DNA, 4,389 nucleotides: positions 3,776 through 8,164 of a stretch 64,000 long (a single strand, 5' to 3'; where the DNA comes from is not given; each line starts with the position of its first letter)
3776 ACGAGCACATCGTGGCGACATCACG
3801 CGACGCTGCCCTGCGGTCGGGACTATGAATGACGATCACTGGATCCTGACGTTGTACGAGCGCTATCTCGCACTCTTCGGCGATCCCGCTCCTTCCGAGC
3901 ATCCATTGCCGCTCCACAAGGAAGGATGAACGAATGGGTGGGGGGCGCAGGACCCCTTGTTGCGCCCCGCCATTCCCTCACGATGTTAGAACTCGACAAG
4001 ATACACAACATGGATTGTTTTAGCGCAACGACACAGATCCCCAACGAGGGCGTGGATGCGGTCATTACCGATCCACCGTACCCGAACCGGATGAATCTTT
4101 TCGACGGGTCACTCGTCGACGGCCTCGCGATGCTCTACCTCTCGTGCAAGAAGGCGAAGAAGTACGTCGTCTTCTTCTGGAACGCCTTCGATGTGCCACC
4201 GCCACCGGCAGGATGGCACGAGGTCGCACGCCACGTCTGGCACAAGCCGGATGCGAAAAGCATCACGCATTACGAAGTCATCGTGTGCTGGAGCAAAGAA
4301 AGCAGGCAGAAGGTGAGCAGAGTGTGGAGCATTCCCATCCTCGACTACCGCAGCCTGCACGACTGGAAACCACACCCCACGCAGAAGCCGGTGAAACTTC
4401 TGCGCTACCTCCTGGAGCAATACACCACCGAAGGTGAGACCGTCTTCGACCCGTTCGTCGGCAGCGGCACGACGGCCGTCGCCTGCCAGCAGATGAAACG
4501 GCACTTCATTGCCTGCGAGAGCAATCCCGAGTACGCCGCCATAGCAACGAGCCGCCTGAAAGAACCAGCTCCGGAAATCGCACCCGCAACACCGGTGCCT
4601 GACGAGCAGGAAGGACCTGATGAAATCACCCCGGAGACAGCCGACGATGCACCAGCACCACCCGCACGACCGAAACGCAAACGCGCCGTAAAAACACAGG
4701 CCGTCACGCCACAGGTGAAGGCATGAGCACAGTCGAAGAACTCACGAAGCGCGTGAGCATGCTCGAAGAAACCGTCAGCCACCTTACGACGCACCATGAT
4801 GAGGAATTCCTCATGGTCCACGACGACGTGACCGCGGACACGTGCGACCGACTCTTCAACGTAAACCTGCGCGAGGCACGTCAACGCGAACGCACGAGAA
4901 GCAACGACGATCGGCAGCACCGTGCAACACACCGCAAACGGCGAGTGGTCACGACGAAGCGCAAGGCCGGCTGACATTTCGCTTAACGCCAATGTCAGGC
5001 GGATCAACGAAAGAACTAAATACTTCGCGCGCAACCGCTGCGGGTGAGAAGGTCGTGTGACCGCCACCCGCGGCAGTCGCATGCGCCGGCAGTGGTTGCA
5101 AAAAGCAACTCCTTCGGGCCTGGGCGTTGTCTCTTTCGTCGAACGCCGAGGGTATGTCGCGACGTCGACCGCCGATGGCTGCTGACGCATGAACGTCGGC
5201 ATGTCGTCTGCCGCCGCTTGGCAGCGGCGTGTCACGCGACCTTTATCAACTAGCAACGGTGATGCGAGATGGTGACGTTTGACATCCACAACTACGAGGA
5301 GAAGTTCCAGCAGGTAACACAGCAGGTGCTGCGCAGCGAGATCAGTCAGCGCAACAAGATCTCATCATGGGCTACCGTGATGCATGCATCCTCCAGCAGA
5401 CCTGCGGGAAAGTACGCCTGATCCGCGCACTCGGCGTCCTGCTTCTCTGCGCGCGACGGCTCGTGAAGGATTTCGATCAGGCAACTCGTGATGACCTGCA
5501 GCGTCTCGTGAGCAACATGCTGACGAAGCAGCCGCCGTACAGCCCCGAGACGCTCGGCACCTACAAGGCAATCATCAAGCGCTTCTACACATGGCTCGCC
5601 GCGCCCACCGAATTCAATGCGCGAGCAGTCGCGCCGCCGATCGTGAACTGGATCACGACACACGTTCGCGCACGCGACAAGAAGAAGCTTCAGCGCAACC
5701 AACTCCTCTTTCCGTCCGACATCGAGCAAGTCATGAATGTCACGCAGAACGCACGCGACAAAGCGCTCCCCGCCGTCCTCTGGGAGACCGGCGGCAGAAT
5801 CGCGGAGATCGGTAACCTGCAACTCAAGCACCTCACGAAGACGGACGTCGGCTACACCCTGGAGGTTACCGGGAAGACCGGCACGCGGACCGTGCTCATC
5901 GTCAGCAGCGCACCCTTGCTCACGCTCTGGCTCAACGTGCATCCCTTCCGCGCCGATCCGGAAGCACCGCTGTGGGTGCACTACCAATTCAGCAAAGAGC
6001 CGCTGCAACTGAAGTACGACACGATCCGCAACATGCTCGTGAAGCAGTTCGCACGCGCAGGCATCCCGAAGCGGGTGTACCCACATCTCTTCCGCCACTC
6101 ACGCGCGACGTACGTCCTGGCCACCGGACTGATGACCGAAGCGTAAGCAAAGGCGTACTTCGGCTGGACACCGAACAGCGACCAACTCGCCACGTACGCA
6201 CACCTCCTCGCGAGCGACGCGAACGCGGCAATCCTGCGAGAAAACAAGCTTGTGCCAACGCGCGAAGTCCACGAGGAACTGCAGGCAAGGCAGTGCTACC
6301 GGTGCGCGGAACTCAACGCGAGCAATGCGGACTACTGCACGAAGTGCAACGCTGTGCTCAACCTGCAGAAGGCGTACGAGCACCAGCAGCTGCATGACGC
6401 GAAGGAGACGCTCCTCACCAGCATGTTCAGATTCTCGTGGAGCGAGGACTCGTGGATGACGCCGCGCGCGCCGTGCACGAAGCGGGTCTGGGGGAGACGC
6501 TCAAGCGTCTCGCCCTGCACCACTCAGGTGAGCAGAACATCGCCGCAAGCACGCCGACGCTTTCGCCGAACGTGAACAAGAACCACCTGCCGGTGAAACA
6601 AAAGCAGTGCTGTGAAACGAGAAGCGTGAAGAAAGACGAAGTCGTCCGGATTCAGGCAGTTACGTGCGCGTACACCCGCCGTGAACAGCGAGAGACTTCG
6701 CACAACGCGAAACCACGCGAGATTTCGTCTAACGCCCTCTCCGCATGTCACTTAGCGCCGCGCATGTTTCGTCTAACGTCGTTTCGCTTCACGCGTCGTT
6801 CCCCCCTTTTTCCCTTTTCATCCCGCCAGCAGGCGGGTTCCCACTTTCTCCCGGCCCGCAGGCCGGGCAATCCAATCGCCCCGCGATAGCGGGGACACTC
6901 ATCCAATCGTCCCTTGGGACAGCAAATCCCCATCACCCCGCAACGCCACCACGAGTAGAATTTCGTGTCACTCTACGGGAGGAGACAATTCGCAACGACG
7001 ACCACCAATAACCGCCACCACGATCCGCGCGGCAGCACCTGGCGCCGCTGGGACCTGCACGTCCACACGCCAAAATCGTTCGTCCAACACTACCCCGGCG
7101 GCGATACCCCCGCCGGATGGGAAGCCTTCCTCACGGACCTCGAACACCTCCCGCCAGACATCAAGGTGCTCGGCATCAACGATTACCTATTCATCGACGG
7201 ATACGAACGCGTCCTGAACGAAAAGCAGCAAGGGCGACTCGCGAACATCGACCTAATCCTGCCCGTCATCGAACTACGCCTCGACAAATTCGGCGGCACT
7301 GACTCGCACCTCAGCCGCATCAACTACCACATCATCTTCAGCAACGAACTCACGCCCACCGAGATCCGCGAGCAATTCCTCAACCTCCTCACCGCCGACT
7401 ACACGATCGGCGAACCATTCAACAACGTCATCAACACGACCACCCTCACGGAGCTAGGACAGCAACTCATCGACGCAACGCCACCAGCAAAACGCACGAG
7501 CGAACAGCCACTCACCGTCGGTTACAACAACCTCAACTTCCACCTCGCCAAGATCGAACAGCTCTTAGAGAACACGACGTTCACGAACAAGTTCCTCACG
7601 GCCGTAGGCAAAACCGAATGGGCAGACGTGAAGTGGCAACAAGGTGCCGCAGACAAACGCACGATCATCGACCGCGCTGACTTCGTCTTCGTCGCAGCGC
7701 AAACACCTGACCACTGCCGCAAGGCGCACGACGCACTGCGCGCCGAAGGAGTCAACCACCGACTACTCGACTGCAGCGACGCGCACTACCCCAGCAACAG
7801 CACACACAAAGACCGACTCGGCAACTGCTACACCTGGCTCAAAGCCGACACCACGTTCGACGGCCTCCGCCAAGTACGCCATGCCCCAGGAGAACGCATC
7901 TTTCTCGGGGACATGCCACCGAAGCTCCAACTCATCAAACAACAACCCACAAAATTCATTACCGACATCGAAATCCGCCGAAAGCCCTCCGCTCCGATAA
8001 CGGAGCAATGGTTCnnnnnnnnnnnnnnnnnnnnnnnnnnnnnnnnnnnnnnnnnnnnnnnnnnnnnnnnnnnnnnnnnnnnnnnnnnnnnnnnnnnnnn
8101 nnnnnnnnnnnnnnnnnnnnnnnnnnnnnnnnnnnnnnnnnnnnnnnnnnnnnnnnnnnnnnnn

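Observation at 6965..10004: PHP phosphoesterase fused to an SMC/OLD-like ABC ATPase, split by two frameshifts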

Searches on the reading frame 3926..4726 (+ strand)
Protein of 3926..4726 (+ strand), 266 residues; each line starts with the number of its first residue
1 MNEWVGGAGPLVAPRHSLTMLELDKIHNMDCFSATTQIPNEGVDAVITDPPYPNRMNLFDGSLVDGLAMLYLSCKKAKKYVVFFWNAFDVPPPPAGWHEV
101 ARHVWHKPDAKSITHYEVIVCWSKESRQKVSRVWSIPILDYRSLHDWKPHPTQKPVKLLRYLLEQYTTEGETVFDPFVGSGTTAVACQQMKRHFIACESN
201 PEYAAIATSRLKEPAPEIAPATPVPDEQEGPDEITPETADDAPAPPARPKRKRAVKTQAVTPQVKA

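Call 82: search_protein_families(library=padloc, proteins=[window:3926-4726:+], max_evalue=0.0001)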
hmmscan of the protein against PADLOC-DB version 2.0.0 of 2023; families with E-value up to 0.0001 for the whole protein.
window:3926-4726:+ (266 aa): 59 families (the best 25 are shown)
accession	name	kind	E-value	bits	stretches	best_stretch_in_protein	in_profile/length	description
PDLC03371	MTase_II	-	5.5e-35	119.1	1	108-214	148-255/260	Type II methyltransferase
PDLC03299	MTase_II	-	4.9e-25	86.6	1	122-212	169-258/296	Type II methyltransferase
PDLC03387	MTase_II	-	1.6e-23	81.3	1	129-213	198-277/289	Type II methyltransferase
PDLC03216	MTase_II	-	2.3e-23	80.8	1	115-214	157-258/364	Type II methyltransferase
PDLC03251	MTase_II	-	4.1e-23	80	1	148-213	203-268/282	Type II methyltransferase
PDLC03320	MTase_II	-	1.9e-21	74.5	1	132-218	196-281/289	Type II methyltransferase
PDLC03738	oMTase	-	2.9e-21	73.6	1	146-213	200-267/376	orphan methyltransferase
PDLC03228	MTase_II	-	1.4e-20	72.1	1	148-217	142-211/227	Type II methyltransferase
PDLC03353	MTase_II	-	3e-20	70.9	1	104-212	146-251/260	Type II methyltransferase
PDLC03350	MTase_II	-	1.3e-18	65.5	1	122-212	209-296/312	Type II methyltransferase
PDLC03339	MTase_II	-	2.2e-18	64.2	1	129-214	190-274/399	Type II methyltransferase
PDLC03241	MTase_II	-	9e-18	62.4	1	146-212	368-434/447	Type II methyltransferase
PDLC03321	MTase_II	-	6.9e-16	56.2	1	116-212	149-243/245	Type II methyltransferase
PDLC03714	oMTase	-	2.5e-14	51.4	1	132-213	176-259/279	orphan methyltransferase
PDLC03386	MTase_II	-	3.3e-14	51.2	1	104-218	49-158/171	Type II methyltransferase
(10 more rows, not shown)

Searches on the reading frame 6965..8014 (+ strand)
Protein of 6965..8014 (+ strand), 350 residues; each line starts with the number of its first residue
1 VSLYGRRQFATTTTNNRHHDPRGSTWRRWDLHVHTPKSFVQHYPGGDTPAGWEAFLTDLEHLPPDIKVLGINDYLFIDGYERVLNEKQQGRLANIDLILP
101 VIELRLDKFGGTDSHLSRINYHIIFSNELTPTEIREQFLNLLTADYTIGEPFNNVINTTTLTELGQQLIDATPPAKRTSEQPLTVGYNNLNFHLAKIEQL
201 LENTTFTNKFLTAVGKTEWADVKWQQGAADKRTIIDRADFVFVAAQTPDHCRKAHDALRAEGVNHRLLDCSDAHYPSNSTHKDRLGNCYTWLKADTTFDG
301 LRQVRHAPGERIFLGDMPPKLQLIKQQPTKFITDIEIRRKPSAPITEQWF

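Call 48: predict_structure(alignment_id=A3)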
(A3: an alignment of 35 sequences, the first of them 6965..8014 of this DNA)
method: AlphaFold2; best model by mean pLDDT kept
length: 350 residues; sequences in the alignment: 35
mean_pLDDT: 86.3   pTM: 0.84
mean pLDDT of the five models: 86.3, 86.0, 85.0, 84.4, 82.4
residues with pLDDT >= 90: 244; 70-90: 51; 50-70: 28; < 50: 27
segments of 3 or more residues with pLDDT < 50: 1-17, 19-21, 110-115
pLDDT, mean of each block of 10 residues (from residue 1): 37 43 78 96 95 98 97 96 98 98 80 56 98 97 86 92 94 91 92 92 95 76 61 90 94 92 94 96 96 95 95 95 89 75 64
secondary structure, 60 per line:
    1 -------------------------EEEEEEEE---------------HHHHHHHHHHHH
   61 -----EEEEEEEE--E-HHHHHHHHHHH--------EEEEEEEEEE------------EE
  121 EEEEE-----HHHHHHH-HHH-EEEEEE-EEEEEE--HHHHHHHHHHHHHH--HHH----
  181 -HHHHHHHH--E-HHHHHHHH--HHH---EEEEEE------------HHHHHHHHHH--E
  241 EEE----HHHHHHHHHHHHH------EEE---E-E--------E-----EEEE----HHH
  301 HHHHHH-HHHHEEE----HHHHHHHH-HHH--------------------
elements in order: E26-33 H49-60 E66-73 H78-88 E97-106 E119-125 H131-137 E143-148 E150-155 H158-171 H182-189 H194-201 E210-215 H228-237 E240-243 H248-260 E267-269 E290-293 H298-306 H308-311 E312-314 H319-326

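Call 53: fold_search(model_id=the predicted structure, library=pdb)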
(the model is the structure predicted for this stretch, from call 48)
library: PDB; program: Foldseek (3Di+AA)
matches with E <= 10: 371; with E <= 0.001: 4
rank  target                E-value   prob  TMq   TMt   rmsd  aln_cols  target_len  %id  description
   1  9etk                  2.3e-05  1.00  0.41  0.49  11.1       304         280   15  Crystal structure of Vibrio cholerae RNase AM (released 2024-09-11)
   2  4jom                  1.8e-04  1.00  0.37  0.16   8.0       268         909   10  Structure of E. coli Pol III 3mPHP mutant (released 2013-05-29)
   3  7ug9                  2.3e-04  1.00  0.37  0.60   5.8       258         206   13  Crystal structure of RNase AM PHP domain (released 2022-08-31)
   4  3e0d_A                9.9e-04  1.00  0.36  0.13   7.9       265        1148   12  Insights into the Replisome from the Crystral Structure of the Ternary Complex of the Eubacterial DNA Polymerase III a (released 2008-09-23)
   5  2hpi                  1.1e-03  1.00  0.37  0.13   7.9       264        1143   12  Eubacterial and Eukaryotic Replicative DNA Polymerases are not Homologous: X-ray Structure of DNA Polymerase III (released 2006-09-19)
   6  4iqj_B                1.3e-03  1.00  0.37  0.12   8.4       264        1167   11  Structure of PolIIIalpha-Tauc-DNA complex suggests an atomic model of the replisome (released 2013-03-13)
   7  4iqj_C                1.5e-03  1.00  0.36  0.12   8.4       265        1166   10  Structure of PolIIIalpha-Tauc-DNA complex suggests an atomic model of the replisome (released 2013-03-13)
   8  4iqj_A                2.5e-03  1.00  0.36  0.13   7.3       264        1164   11  Structure of PolIIIalpha-Tauc-DNA complex suggests an atomic model of the replisome (released 2013-03-13)
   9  9qrl_A                3.5e-03  0.94  0.33  0.12  17.6       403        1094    9  DNA polymerase with inhibitor #2 (released 2025-09-24)
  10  9qpc_A                6.1e-03  0.91  0.34  0.11  18.4       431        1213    9  DNA polymerase with inhibitor (released 2025-09-24)
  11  4iqj_D                6.5e-03  0.98  0.34  0.12   8.6       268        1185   10  Structure of PolIIIalpha-Tauc-DNA complex suggests an atomic model of the replisome (released 2013-03-13)
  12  3be7_B                1.4e-01  0.16  0.24  0.22  13.8       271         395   11  Crystal structure of Zn-dependent arginine carboxypeptidase (released 2007-11-27)
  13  3cmt_A                1.8e-01  0.13  0.16  0.04  17.4       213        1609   10  Mechanism of homologous recombination from the RecA-ssDNA/dsDNA structures (released 2008-05-20)
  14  1mo6                  1.9e-01  0.15  0.16  0.18  15.6       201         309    7  RECA-DATP-MG COMPLEX (released 2003-02-18)
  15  4pqy                  1.9e-01  0.13  0.15  0.16  16.2       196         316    9  Mycobacterium tuberculosis RecA glycerol bound low temperature structure IIC-N4 (released 2015-03-18)
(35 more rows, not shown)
